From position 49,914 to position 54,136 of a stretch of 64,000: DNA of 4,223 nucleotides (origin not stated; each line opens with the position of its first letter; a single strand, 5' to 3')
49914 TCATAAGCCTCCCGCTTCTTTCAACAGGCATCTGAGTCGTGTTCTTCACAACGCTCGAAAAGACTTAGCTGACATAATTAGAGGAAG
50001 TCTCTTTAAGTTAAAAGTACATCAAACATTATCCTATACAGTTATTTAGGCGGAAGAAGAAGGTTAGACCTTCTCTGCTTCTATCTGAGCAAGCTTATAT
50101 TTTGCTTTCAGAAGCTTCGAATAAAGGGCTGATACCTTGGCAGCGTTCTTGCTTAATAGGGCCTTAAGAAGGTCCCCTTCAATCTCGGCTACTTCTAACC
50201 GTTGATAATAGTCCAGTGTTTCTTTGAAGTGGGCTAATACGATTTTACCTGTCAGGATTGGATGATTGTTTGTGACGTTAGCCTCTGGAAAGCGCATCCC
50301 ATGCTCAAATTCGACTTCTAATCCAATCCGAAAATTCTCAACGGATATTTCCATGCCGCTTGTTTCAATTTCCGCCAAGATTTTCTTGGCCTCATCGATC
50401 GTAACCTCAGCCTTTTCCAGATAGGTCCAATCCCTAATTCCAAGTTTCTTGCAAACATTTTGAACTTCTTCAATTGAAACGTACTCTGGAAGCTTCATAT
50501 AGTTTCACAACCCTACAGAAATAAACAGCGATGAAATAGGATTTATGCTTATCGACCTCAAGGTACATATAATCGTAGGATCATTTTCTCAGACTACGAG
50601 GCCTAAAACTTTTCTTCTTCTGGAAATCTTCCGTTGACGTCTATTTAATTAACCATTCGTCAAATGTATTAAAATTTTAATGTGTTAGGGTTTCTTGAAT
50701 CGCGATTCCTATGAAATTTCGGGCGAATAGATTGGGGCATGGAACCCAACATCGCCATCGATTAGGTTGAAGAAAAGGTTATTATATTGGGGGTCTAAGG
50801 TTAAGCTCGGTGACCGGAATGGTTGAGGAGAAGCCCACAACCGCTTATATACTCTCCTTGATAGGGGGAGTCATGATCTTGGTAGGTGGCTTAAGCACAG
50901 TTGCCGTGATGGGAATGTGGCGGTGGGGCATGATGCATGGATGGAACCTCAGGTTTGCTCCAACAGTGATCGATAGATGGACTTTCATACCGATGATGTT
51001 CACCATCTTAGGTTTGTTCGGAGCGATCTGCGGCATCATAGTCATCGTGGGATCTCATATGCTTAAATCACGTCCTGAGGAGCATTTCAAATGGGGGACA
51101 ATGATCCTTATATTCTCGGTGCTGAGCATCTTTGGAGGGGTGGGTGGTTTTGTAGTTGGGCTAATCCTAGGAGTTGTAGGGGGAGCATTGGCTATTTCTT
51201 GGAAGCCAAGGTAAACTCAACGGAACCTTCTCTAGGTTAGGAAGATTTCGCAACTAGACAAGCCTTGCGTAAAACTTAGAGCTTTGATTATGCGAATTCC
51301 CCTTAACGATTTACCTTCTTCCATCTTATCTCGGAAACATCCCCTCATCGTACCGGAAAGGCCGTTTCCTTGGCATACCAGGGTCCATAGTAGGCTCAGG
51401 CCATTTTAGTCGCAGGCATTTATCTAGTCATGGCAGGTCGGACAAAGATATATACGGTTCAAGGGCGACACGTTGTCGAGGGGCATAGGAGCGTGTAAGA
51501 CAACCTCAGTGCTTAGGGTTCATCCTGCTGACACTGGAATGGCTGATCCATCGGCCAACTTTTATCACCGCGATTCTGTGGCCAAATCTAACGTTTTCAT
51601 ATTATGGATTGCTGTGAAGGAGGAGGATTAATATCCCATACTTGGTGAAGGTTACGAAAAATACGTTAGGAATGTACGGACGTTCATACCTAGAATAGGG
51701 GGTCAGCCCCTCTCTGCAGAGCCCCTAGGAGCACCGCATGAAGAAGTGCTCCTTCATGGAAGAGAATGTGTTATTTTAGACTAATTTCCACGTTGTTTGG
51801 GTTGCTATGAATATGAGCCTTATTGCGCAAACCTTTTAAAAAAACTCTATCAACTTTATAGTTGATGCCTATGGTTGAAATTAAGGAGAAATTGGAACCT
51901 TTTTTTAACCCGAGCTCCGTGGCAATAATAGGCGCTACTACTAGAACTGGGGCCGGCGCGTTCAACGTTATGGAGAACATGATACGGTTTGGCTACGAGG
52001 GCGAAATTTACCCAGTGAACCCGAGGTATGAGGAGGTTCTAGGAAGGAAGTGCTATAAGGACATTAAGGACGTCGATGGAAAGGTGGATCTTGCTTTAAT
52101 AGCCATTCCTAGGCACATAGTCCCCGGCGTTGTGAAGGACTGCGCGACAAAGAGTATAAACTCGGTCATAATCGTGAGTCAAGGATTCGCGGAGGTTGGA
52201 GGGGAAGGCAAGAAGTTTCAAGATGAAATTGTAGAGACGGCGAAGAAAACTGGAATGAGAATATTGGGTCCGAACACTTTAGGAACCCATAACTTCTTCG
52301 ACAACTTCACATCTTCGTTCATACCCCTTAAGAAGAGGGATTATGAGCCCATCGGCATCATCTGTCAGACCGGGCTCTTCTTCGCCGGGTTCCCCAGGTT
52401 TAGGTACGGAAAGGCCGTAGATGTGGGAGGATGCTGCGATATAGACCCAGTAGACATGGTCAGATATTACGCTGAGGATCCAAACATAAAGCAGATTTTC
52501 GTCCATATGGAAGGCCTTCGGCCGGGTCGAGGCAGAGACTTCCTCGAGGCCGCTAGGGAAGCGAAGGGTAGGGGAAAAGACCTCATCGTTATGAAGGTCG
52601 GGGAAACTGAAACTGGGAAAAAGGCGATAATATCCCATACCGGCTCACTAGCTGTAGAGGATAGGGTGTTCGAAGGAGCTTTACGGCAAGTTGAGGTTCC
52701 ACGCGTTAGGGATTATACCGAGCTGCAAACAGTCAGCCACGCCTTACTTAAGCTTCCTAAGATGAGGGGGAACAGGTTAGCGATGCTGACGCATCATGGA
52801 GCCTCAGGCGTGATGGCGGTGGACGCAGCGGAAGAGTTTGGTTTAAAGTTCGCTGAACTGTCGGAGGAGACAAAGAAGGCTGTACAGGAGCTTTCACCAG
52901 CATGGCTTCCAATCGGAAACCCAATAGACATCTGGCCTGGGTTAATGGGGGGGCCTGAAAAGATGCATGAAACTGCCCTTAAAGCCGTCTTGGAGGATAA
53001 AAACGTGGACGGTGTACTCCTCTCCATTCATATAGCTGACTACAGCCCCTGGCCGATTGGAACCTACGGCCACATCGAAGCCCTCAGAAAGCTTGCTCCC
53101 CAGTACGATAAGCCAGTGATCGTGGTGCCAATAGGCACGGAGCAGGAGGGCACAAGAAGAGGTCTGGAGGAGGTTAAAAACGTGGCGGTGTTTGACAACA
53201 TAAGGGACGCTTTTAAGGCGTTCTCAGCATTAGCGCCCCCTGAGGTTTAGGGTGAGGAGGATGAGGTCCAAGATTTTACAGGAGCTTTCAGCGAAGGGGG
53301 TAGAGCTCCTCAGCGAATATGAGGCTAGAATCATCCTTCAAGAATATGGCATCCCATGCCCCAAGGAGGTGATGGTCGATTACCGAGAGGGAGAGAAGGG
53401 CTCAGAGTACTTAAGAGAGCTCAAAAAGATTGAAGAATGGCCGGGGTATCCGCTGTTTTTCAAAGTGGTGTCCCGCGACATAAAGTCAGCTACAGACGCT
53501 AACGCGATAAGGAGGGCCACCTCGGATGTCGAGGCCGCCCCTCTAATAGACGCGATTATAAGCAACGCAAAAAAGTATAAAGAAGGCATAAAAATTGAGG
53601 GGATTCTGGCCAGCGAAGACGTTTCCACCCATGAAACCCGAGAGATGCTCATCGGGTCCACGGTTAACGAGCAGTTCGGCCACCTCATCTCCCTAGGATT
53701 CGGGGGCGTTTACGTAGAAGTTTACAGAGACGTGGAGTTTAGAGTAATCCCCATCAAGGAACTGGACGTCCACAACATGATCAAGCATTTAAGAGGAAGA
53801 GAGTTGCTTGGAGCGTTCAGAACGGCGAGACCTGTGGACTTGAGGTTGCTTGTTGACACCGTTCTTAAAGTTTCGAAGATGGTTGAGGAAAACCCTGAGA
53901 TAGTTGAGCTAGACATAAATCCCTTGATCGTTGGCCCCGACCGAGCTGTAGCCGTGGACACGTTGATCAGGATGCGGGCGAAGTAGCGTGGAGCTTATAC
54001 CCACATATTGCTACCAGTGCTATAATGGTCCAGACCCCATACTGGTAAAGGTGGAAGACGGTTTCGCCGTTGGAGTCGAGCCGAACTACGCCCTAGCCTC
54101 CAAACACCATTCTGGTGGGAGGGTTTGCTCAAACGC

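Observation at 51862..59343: Five-gene cluster: ADP-forming acyl-CoA synthetase (alpha+beta) coupled to a cytoplasmic Mo/W-bisPGD oxidoreductase, a ferredoxin subunit and a LutB-HdrD fusion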

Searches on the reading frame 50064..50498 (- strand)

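Call 30: search_protein_families(library=pfam, proteins=[window:50064-50498:-], max_evalue=0.001)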
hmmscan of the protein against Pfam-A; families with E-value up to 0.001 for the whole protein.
window:50064-50498:- (144 aa): 1 family
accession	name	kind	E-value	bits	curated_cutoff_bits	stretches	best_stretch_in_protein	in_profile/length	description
PF18905.5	DUF5661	-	3.4e-09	37.3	27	1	50-105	14-63/65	Protein of unknown function (DUF5661)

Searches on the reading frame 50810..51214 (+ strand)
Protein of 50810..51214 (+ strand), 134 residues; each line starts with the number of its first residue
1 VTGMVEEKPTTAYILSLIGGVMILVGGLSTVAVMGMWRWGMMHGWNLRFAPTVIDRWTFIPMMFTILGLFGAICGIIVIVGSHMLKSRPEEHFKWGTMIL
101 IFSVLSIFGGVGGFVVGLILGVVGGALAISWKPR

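Call 30: search_protein_families(library=pfam, proteins=[window:50810-51214:+], max_evalue=0.001)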
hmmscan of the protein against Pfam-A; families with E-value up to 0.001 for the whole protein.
window:50810-51214:+ (134 aa): 2 families
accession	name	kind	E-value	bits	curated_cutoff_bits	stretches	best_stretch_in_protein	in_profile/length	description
PF19609.4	DUF6114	-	3.2e-09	37.8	27.9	1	60-132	33-106/106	Family of unknown function (DUF6114)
PF13273.12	DUF4064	-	0.00023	21.8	32.1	1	8-108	1-101/102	Protein of unknown function (DUF4064)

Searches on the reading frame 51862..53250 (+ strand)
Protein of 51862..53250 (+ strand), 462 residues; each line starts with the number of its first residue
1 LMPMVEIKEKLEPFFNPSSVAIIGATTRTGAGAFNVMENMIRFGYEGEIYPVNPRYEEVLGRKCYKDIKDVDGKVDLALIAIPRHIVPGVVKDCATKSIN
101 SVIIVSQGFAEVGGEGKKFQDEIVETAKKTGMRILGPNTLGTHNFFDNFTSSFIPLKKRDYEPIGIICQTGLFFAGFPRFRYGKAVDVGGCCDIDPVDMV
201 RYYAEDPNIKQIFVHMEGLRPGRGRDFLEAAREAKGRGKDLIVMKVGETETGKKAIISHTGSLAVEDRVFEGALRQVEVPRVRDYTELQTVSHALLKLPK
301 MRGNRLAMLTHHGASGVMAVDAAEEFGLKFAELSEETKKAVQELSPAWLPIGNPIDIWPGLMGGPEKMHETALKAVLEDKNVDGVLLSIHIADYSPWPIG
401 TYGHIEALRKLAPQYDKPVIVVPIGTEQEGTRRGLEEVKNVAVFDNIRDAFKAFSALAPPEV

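Call 3: search_protein_families(library=pfam, proteins=[window:51862-53250:+])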
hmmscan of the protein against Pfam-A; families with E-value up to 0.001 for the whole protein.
window:51862-53250:+ (462 aa): 4 families
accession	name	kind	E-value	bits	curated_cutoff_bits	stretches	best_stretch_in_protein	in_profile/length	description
PF13607.11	Succ_CoA_lig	-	8.1e-32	110.3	27.4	1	180-294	26-137/138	Succinyl-CoA ligase like flavodoxin domain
PF13380.12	CoA_binding_2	-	3.3e-23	82.8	22.8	1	19-142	2-113/116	CoA binding domain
PF02629.25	CoA_binding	-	2e-14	54.5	22.3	1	17-108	3-97/97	CoA binding domain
PF19045.5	Ligase_CoA_2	-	2.8e-05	24.6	23.7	1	308-390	3-82/162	Ligase-CoA domain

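Call 4: search_protein_families(library=ncbifam, proteins=[window:51862-53250:+])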
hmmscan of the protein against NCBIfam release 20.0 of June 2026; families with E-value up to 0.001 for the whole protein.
window:51862-53250:+ (462 aa): 5 families
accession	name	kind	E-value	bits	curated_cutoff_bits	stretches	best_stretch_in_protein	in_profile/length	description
TIGR02717.1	AcCoA-syn-alpha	equivalog_domain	3.2e-105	352.4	567.15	1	11-457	1-443/447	acetate--CoA ligase alpha subunit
NF045494.1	AcCoALig_Archglob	equivalog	1.3e-104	350.9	1200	1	9-456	216-658/665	acetate--CoA ligase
NF045492.1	HydPropCoALig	equivalog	3.2e-82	277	1300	1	10-458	247-694/700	3-hydroxypropionate--CoA ligase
NF045493.1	HydDutCoALig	equivalog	5e-60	203.8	1300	1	13-386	5-379/698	4-hydroxybutyrate--CoA ligase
NF001913.0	PRK00696.1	equivalog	0.00053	19.1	370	0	367-455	296-382/388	ADP-forming succinate--CoA ligase subunit beta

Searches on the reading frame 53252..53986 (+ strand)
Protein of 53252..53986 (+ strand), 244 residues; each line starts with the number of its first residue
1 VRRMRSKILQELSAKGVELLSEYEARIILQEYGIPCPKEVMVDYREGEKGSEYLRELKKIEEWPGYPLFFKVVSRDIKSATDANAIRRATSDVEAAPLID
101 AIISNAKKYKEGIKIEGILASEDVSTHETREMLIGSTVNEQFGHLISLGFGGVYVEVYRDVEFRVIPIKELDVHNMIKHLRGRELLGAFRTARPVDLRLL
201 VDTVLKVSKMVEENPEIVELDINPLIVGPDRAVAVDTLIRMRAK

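Call 3: search_protein_families(library=pfam, proteins=[window:53252-53986:+])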
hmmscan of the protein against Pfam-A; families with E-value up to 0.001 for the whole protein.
window:53252-53986:+ (244 aa): 1 family
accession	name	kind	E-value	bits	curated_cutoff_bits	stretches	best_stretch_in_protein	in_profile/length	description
PF13549.11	ATP-grasp_5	-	9.7e-48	162.9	27.6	1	14-240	4-220/221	ATP-grasp domain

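Call 4: search_protein_families(library=ncbifam, proteins=[window:53252-53986:+])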
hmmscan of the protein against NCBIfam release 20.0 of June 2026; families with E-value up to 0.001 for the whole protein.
window:53252-53986:+ (244 aa): 5 families
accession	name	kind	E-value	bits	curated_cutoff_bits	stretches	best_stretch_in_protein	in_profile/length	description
NF045493.1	HydDutCoALig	equivalog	1.2e-40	139.8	1300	1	7-227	472-682/698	4-hydroxybutyrate--CoA ligase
NF045492.1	HydPropCoALig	equivalog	9.6e-34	116.8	1300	1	6-242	5-230/700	3-hydroxypropionate--CoA ligase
NF045494.1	AcCoALig_Archglob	equivalog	6.2e-30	104.2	1200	1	19-238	2-202/665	acetate--CoA ligase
NF001913.0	PRK00696.1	equivalog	0.0001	21.5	370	1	20-239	3-216/388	ADP-forming succinate--CoA ligase subunit beta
TIGR01016.1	sucCoAbeta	subfamily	0.0002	20.4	375.55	0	20-239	3-216/386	succinate-CoA ligase subunit beta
